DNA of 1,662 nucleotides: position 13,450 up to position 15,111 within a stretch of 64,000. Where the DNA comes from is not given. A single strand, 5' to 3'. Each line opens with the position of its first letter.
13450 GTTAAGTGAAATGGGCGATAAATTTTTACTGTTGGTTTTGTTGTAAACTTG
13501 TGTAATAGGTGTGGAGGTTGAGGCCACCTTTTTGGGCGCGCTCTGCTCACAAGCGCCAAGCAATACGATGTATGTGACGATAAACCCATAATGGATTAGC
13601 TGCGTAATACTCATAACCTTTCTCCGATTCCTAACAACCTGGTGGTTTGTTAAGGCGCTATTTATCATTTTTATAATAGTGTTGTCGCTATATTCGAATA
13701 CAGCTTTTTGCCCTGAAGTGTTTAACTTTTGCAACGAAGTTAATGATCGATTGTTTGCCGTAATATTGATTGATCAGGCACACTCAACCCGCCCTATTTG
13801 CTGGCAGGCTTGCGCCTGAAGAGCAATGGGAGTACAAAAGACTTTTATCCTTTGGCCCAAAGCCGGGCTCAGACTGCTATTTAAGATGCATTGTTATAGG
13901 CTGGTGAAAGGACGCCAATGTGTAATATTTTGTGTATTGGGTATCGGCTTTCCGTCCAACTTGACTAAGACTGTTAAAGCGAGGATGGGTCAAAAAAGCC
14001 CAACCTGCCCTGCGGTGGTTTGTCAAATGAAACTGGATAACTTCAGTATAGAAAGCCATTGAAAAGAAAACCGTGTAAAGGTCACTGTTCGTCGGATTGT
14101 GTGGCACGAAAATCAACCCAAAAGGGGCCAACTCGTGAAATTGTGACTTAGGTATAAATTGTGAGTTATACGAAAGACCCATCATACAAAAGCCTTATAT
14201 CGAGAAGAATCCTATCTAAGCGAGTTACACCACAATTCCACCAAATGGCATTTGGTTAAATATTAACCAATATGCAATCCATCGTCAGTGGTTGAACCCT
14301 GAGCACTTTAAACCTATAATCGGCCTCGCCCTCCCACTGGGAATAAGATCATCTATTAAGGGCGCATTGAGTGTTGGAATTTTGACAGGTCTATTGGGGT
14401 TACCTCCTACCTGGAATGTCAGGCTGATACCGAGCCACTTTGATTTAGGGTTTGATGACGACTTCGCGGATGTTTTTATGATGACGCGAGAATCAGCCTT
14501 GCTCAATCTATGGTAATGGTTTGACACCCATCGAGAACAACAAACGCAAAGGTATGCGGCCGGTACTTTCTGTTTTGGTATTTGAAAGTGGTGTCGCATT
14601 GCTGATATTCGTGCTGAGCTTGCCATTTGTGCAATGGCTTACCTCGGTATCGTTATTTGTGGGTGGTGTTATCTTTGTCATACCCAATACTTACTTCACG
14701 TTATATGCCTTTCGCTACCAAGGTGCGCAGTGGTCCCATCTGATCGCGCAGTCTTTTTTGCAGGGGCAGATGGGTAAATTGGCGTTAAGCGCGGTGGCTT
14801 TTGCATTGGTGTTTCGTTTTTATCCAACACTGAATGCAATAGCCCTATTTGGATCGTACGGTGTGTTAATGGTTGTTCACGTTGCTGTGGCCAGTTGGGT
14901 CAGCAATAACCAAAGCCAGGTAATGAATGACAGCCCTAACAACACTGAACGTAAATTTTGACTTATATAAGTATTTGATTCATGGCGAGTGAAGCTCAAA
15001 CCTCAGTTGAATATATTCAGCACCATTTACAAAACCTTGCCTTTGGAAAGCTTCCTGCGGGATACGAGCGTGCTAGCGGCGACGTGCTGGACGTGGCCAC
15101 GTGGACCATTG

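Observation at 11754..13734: AT-rich lipoprotein plus outer-membrane beta-barrel gene pair inserted between parB and the atp operon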

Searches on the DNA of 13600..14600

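Call 53: search_rna_families(source=window, start=13600, end=14600, threshold=evalue, max_evalue=10, show_alignments=2)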
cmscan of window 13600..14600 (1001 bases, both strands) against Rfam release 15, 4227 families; matches with E-value up to 10: 2.
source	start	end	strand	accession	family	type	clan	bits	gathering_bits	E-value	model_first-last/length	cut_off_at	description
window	13787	13808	-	RF03085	abiF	Gene; sRNA;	-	17.8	37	3.8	1-37/37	no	abiF RNA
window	14167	14230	-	RF01341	CRISPR-DR30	Gene; CRISPR;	-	16.7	50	4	1-38/38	no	CRISPR RNA direct repeat element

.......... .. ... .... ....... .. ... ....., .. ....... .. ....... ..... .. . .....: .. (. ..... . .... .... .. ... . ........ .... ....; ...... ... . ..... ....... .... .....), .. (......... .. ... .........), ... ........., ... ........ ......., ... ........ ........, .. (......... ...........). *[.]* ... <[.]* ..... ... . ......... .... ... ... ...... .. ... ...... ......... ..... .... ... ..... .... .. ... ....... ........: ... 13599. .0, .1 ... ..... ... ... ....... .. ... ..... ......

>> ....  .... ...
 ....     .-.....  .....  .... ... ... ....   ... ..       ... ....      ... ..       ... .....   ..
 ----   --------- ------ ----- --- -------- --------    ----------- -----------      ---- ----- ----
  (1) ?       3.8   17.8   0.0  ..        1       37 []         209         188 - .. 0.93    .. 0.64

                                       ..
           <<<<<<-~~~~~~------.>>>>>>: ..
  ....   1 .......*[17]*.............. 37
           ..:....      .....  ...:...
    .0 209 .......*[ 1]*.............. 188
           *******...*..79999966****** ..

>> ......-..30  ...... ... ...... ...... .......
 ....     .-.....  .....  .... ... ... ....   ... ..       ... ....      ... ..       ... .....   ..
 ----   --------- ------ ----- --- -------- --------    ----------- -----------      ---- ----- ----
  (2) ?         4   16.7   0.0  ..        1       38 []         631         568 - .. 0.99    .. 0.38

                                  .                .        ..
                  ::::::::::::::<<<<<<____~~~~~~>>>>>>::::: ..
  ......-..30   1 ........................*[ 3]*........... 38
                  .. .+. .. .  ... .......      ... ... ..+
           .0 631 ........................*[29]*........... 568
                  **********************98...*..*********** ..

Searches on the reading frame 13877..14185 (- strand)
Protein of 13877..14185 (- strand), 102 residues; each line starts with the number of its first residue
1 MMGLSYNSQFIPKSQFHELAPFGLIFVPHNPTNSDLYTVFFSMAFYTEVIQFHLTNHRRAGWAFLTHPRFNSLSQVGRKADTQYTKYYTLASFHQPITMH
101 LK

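Call 52: search_protein_families(library=pfam, proteins=[window:13877-14185:-], max_evalue=1)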
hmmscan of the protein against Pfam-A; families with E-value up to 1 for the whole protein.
window:13877-14185:- (102 aa): 1 family
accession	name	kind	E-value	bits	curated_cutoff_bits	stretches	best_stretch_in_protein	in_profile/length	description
PF18162.6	Arc_C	-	0.078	13.3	31.9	1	34-78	29-73/83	Arc C-lobe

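Call 81: search_protein_families(library=padloc, proteins=[window:13877-14185:-], max_evalue=0.1)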
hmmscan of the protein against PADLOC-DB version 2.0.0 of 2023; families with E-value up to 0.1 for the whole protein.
window:13877-14185:- (102 aa): 0 families

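Call 82: search_protein_families(library=phrogs, proteins=[window:13877-14185:-], max_evalue=0.1)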
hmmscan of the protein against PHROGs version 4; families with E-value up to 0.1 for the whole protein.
window:13877-14185:- (102 aa): 0 families

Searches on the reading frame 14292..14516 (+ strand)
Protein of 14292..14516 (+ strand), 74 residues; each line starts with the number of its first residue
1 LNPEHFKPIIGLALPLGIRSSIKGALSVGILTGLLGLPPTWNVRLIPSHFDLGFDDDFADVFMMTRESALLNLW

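Call 52: search_protein_families(library=pfam, proteins=[window:14292-14516:+], max_evalue=1)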
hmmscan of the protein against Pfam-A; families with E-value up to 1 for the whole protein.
window:14292-14516:+ (74 aa): 1 family
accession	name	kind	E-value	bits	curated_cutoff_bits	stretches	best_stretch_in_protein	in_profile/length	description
PF02209.24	VHP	-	0.42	11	27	1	55-67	4-16/36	Villin headpiece domain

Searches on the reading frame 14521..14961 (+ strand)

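Call 52: search_protein_families(library=pfam, proteins=[window:14521-14961:+], max_evalue=1)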
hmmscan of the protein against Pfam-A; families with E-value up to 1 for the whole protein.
window:14521-14961:+ (146 aa): 2 families
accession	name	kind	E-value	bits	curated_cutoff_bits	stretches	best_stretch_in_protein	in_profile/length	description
PF03899.21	ATP-synt_I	-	2.7e-11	44.2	25.1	1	20-113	4-98/99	ATP synthase I chain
PF05232.17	BTP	-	0.34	11.4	25.6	1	18-67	10-55/64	Chlorhexidine efflux transporter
